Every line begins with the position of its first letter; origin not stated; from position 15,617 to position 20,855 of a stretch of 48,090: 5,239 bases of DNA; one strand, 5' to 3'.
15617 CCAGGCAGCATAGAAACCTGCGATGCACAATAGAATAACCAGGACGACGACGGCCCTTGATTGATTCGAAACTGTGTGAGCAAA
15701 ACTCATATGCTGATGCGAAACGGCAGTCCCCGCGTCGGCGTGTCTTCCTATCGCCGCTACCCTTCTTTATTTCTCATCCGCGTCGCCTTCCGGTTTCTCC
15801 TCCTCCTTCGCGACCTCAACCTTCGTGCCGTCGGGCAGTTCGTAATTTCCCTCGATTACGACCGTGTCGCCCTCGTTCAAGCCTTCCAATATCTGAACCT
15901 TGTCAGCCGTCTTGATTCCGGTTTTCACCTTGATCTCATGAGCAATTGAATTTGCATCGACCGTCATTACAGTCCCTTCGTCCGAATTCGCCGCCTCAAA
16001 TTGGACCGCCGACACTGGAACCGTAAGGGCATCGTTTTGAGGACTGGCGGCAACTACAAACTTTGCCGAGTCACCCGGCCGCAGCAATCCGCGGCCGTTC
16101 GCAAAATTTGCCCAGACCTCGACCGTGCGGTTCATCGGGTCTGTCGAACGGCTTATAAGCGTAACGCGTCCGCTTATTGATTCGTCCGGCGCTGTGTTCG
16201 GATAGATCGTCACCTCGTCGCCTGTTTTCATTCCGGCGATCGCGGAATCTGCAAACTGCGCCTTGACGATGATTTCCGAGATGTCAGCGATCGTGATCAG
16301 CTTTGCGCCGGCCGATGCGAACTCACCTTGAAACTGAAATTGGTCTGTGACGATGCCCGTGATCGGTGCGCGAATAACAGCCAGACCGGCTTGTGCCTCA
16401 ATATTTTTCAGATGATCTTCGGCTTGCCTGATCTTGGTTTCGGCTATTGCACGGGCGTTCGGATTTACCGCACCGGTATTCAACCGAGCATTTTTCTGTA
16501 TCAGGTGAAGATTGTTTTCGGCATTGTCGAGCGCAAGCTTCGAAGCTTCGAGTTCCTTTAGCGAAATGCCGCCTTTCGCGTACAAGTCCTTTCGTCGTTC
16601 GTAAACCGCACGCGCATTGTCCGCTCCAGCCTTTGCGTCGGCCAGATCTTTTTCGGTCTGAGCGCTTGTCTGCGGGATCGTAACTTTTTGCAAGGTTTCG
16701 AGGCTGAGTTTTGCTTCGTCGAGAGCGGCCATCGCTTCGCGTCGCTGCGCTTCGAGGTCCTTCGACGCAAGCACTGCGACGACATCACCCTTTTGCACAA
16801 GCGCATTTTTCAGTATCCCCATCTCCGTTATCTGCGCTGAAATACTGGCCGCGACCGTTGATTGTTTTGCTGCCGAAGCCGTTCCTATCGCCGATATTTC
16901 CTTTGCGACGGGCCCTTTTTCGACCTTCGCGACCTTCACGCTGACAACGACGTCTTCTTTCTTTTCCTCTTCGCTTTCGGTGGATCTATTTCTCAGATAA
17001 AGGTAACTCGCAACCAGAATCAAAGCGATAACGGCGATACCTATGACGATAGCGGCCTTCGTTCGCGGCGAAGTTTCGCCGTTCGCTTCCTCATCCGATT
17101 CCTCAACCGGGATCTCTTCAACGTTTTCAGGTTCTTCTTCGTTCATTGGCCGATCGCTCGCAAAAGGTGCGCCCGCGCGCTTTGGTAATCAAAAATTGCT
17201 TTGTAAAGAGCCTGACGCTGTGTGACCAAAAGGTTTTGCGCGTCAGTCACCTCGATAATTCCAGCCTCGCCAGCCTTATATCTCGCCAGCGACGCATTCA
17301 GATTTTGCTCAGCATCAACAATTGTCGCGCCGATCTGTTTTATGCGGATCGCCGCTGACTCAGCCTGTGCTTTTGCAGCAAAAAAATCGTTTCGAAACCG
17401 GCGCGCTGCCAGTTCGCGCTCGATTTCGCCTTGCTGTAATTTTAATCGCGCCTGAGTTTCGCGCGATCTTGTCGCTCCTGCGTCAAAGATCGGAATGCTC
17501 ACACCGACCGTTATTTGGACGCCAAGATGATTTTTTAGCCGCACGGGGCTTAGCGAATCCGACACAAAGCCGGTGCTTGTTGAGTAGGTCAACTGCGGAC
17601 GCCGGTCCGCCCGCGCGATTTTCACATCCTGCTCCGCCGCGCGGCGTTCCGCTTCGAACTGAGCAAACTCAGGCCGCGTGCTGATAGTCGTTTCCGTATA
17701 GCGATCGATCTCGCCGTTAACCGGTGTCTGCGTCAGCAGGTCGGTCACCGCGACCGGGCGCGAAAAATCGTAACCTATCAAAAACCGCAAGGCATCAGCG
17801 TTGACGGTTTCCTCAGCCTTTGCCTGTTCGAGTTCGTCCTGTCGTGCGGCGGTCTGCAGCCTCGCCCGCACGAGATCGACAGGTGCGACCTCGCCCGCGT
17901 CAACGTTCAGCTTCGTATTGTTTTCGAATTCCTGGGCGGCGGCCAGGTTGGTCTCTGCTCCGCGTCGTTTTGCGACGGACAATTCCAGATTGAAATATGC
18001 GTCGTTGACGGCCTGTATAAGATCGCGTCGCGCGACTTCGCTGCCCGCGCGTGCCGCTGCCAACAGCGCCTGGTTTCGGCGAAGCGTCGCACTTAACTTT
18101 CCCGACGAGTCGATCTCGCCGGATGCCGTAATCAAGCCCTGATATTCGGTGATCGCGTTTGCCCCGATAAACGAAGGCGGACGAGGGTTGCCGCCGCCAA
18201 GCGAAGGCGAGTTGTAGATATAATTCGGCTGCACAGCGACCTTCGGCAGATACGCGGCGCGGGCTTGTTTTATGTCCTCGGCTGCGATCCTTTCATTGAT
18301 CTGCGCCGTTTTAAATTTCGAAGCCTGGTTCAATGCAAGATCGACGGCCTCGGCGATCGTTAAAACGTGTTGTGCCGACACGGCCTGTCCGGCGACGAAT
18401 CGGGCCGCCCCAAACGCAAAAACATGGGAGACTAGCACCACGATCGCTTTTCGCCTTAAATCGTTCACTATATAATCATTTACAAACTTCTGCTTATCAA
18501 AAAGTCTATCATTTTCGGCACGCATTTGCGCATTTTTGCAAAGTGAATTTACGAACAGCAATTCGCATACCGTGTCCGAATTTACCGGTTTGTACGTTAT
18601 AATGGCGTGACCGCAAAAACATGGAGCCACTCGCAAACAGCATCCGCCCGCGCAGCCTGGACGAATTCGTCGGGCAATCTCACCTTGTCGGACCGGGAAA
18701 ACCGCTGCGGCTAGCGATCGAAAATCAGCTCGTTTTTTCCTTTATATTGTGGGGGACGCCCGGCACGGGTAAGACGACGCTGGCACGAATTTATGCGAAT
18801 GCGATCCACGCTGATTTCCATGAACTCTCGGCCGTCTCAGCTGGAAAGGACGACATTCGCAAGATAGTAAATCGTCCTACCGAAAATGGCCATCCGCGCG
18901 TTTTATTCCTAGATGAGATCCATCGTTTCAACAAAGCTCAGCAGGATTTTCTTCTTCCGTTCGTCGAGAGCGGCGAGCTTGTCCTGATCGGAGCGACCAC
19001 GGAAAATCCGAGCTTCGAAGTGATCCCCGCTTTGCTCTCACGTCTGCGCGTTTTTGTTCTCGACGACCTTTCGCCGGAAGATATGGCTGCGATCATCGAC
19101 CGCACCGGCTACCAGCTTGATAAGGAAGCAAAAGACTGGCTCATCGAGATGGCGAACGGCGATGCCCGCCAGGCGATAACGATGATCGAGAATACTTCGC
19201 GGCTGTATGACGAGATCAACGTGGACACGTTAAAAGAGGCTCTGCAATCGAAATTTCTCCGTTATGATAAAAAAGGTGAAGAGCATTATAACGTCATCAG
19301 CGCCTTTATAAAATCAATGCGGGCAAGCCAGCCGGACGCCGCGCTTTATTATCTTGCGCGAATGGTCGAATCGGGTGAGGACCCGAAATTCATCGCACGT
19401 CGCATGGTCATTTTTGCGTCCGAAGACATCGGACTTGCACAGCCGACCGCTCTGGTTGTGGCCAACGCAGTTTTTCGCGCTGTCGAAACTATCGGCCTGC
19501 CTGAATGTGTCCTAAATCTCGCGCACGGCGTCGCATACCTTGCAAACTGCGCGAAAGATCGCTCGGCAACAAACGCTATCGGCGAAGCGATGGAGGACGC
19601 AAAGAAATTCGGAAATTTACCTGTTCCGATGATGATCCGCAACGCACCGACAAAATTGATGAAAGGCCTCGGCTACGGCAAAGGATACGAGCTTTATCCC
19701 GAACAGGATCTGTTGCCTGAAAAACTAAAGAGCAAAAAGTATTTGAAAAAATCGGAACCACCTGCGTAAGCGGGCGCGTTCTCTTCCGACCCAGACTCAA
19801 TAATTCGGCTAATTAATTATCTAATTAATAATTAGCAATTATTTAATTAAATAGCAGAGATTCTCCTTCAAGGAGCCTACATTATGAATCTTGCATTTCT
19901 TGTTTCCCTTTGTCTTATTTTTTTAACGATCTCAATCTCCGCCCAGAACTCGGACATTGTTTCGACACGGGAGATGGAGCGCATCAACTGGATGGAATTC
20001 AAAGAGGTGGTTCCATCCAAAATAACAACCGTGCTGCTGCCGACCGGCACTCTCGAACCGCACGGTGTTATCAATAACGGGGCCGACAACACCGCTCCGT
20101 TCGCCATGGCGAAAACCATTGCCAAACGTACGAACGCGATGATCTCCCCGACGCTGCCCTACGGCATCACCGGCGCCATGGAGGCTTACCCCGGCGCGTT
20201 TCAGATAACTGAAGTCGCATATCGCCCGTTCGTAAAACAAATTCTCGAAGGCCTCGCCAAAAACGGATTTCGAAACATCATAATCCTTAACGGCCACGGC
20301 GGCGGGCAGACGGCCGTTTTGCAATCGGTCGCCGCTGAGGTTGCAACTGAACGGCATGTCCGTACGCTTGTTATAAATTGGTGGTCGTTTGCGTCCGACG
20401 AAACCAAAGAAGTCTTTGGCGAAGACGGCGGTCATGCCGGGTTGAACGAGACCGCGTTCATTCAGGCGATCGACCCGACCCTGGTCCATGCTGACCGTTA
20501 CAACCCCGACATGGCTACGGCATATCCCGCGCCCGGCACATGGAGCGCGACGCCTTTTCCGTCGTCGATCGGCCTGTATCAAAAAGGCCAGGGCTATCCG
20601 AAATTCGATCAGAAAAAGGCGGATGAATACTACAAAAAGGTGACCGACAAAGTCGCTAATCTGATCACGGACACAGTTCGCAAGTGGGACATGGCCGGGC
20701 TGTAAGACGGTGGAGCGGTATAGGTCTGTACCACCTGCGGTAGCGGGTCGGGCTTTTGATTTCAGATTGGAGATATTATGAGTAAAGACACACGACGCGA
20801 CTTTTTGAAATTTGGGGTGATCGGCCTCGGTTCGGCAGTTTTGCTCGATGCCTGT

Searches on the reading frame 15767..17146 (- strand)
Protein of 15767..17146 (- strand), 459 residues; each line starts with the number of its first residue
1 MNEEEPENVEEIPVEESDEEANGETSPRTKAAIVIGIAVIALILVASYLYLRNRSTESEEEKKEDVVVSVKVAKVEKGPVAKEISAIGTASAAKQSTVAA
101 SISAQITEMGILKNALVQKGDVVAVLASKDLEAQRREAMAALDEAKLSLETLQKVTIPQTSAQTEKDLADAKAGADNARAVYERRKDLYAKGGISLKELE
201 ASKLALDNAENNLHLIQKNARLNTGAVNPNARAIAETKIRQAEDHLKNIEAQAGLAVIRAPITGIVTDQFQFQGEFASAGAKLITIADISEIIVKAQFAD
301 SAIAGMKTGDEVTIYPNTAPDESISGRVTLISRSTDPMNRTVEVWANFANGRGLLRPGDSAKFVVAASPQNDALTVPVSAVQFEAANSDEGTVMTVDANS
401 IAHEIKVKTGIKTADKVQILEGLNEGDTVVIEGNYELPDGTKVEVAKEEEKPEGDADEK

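Call 57: search_protein_families(library=pfam, proteins=[window:15767-17146:-], max_evalue=0.00001)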
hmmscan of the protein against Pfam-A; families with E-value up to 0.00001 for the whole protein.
window:15767-17146:- (459 aa): 2 families
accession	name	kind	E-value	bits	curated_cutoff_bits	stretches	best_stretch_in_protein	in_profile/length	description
PF16576.10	HlyD_D23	-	2.1e-21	76.7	30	1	82-358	4-211/214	Barrel-sandwich domain of CusB or HlyD membrane-fusion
PF13437.12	HlyD_3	-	3.9e-18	66.6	22.2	1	257-358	1-106/106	HlyD family secretion protein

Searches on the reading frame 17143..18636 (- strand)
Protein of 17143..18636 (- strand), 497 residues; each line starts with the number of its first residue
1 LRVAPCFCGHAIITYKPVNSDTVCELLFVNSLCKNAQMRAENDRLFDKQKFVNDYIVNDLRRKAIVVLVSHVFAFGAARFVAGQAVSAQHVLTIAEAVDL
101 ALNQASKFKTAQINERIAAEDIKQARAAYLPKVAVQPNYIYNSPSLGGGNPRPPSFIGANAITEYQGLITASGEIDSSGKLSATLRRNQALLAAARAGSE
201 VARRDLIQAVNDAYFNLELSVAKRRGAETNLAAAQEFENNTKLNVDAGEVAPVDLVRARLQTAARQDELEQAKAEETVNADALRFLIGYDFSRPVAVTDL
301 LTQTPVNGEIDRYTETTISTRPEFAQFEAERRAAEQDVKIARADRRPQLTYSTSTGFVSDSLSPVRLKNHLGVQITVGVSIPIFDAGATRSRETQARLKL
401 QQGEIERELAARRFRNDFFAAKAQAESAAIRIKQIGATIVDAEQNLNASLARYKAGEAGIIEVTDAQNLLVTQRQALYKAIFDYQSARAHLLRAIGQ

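Call 57: search_protein_families(library=pfam, proteins=[window:17143-18636:-], max_evalue=0.00001)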
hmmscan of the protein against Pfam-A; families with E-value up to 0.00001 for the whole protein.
window:17143-18636:- (497 aa): 1 family
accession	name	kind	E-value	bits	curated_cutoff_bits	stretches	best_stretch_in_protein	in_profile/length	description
PF02321.23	OEP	-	2.3e-45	155.1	22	2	315-496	6-187/187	Outer membrane efflux protein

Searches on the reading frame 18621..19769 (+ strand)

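Call 57: search_protein_families(library=pfam, proteins=[window:18621-19769:+], max_evalue=0.00001)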
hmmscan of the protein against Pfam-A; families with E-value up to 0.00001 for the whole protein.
window:18621-19769:+ (382 aa): 6 families
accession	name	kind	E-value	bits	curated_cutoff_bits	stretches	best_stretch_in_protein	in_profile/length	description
PF12002.13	MgsA_C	-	1.6e-49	168.4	27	1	236-376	2-149/167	MgsA AAA+ ATPase C terminal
PF16193.11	AAA_assoc_2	-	3.7e-23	82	34.3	1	164-234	5-81/81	AAA C-terminal domain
PF00004.35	AAA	-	5.2e-17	63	21.2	1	42-145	2-126/131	ATPase family associated with various cellular activities (AAA)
PF05496.18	RuvB_N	-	3.1e-13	50.2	27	1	8-123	1-117/159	Holliday junction DNA helicase RuvB P-loop domain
PF13191.12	AAA_16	-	1.8e-07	32.2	32.6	0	77-117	118-158/167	AAA ATPase domain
PF07728.20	AAA_5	-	4.5e-07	30.4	22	0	41-127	2-102/139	AAA domain (dynein-related subfamily)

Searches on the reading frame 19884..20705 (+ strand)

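Call 57: search_protein_families(library=pfam, proteins=[window:19884-20705:+], max_evalue=0.00001)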
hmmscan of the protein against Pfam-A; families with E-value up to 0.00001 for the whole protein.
window:19884-20705:+ (273 aa): 1 family
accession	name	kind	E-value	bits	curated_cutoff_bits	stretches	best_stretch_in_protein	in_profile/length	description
PF02633.19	Creatininase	-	1.5e-38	133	31.3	1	33-261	2-238/238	Creatinine amidohydrolase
